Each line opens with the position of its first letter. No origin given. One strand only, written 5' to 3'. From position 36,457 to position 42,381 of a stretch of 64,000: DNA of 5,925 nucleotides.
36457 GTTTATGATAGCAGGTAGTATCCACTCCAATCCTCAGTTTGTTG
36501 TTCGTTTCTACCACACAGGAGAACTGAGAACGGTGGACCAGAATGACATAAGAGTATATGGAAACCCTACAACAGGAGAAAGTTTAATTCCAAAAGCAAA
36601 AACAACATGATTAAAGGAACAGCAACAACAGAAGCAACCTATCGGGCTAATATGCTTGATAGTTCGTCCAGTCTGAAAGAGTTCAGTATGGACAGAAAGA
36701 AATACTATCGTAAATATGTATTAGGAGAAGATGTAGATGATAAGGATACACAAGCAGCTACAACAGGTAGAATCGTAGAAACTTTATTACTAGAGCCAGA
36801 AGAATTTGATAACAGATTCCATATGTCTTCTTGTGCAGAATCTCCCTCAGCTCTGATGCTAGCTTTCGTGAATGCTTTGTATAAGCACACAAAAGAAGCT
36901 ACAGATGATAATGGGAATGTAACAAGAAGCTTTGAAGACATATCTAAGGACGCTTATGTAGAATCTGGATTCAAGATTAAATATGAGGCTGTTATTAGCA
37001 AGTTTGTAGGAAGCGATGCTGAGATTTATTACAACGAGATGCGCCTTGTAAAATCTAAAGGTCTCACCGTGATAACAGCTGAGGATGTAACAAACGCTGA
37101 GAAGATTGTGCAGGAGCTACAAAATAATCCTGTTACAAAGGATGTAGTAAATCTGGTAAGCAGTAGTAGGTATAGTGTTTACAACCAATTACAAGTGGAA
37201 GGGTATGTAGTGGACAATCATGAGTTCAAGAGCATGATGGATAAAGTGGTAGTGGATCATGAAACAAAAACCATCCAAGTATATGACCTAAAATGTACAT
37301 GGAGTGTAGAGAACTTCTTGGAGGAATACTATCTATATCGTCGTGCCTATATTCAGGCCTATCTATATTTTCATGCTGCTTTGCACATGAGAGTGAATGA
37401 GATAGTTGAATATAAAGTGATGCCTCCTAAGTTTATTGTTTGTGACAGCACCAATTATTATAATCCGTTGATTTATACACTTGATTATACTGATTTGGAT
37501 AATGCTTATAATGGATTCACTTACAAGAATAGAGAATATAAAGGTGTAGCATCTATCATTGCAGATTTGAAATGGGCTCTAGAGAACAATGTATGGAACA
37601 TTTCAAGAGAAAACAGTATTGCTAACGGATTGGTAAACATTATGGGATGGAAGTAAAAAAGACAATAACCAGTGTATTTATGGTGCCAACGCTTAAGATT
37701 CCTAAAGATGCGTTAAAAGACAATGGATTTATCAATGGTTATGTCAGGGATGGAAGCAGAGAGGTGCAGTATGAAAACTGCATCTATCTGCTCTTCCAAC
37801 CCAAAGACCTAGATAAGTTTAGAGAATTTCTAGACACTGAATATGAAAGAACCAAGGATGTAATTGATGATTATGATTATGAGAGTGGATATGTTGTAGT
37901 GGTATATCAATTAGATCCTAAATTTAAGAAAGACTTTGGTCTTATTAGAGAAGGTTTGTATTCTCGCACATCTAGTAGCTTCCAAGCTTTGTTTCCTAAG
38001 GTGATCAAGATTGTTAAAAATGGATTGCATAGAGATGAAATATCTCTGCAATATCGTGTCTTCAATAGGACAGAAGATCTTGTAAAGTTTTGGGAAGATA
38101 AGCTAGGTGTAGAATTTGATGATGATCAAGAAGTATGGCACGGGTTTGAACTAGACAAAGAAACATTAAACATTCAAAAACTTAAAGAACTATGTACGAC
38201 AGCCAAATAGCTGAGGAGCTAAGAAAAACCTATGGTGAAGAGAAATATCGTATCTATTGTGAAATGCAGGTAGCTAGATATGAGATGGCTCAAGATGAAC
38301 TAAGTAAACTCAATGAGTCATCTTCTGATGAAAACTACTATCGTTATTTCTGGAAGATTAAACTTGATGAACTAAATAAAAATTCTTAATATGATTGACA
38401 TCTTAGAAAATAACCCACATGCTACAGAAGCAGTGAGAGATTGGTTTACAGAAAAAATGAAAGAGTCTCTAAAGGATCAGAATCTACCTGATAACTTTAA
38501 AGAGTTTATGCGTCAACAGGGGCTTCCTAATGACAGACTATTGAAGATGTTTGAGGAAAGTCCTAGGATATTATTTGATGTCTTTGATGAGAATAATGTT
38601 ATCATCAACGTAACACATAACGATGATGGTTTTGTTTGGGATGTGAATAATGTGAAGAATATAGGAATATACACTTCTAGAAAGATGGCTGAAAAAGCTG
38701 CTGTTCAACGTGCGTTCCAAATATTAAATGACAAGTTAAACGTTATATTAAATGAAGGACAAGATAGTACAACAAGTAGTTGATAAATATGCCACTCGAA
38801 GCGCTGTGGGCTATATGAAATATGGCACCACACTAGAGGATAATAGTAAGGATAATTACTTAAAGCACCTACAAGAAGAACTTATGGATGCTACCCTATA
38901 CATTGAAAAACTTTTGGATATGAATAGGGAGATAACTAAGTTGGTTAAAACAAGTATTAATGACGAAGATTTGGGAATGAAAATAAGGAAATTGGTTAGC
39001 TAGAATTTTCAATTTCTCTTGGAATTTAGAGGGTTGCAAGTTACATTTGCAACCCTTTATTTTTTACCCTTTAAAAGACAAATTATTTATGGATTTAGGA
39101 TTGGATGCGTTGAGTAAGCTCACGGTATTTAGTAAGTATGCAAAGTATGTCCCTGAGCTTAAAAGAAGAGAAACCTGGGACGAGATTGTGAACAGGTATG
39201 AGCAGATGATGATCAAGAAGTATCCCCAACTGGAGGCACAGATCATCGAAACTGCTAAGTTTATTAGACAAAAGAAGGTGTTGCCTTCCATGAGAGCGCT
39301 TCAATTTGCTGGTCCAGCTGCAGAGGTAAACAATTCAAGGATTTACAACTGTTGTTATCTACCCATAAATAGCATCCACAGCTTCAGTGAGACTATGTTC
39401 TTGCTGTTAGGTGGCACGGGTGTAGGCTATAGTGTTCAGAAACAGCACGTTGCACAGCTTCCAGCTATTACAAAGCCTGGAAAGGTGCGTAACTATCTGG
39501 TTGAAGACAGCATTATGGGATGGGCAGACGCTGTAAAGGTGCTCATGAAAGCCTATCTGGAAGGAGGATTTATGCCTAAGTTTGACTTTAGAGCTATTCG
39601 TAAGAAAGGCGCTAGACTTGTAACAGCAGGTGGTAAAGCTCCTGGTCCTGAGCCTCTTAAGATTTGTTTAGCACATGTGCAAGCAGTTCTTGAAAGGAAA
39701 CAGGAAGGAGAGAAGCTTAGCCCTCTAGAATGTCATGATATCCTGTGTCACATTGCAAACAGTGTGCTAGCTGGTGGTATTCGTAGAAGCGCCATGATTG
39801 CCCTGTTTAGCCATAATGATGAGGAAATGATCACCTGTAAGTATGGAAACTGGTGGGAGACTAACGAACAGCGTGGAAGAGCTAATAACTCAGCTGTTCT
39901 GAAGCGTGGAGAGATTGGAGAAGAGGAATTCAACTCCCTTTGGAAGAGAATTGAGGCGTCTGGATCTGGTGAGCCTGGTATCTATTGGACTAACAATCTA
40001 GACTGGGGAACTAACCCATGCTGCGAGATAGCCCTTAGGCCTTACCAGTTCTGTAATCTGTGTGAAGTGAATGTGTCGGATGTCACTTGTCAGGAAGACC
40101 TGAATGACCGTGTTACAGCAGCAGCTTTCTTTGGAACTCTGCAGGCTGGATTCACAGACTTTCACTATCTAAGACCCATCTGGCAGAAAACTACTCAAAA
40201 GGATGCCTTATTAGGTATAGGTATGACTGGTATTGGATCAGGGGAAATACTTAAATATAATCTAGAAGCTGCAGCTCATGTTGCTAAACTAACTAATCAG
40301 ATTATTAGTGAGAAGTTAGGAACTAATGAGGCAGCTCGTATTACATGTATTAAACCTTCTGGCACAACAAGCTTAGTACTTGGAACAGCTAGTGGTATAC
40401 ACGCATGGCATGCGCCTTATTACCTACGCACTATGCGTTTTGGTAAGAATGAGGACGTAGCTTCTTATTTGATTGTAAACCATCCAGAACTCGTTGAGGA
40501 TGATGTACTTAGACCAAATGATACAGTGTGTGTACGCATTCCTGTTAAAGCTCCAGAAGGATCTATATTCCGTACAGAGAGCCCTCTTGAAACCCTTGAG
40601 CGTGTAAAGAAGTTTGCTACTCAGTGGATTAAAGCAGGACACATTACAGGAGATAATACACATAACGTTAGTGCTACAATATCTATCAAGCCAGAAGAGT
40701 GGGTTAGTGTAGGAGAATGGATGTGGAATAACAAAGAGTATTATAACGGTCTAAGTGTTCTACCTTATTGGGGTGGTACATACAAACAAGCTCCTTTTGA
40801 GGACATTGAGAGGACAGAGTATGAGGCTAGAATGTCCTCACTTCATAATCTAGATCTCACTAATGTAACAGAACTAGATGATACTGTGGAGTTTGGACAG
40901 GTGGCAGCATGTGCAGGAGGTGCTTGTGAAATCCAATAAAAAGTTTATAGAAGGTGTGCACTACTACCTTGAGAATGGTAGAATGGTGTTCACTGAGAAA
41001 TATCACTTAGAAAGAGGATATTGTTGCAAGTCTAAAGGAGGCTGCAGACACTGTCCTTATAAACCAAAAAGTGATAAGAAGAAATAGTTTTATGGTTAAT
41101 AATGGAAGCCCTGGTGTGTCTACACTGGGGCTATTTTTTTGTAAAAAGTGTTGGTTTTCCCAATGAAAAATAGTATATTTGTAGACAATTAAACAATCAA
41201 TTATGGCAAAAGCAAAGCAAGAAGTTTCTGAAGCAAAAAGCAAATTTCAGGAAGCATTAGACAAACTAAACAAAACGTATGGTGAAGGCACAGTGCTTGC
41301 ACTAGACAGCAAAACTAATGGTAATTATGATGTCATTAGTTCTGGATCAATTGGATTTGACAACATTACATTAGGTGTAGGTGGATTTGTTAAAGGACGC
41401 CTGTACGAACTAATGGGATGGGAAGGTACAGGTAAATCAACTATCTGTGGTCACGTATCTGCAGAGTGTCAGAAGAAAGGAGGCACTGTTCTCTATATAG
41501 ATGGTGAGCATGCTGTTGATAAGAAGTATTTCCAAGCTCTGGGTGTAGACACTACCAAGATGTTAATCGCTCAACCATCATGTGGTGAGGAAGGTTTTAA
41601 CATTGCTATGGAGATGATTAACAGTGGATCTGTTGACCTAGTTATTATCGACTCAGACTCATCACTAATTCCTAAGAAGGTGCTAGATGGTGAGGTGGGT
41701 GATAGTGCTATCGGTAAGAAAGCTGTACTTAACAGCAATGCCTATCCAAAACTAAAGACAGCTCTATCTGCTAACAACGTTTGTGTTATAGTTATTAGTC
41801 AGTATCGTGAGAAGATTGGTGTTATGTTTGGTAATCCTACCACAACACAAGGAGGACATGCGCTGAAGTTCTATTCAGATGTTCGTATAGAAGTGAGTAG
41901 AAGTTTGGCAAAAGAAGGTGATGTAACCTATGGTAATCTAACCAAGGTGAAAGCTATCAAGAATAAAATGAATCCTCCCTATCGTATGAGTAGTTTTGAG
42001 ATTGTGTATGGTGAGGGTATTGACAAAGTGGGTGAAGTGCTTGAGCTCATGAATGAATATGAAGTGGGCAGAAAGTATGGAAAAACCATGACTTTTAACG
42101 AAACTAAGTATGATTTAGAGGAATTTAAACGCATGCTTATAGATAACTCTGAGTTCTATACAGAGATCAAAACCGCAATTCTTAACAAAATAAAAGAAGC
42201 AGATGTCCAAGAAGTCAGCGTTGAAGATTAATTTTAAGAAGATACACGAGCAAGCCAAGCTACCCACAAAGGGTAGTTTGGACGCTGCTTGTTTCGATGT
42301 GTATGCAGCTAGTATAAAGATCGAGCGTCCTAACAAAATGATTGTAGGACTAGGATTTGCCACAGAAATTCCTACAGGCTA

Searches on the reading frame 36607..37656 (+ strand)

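Call 38: search_protein_families(library=phrogs, proteins=[window:36607-37656:+], max_evalue=0.00001)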
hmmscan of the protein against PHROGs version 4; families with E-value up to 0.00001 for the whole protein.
window:36607-37656:+ (349 aa): 1 family
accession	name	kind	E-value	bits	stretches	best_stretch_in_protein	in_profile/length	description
phrog_412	-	DNA, RNA and nucleotide metabolism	6.1e-15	56.4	1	8-304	145-374/440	exonuclease VIII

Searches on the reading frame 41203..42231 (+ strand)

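Call 38: search_protein_families(library=phrogs, proteins=[window:41203-42231:+], max_evalue=0.00001)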
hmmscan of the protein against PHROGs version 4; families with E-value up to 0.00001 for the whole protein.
window:41203-42231:+ (342 aa): 5 families
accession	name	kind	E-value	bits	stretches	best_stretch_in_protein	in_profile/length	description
phrog_97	-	other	6.6e-66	224.5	2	1-250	1-268/506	UvsX-like recombinase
phrog_8337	-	DNA, RNA and nucleotide metabolism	1.6e-20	74.6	1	28-238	33-246/273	DNA repair protein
phrog_9666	-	unknown function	1e-19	71.2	1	176-287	610-723/779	-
phrog_19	-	DNA, RNA and nucleotide metabolism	1.1e-07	32.1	1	38-103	328-391/621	DnaB-like replicative helicase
phrog_239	-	DNA, RNA and nucleotide metabolism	3.6e-07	30.5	0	57-125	350-419/801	DNA primase/helicase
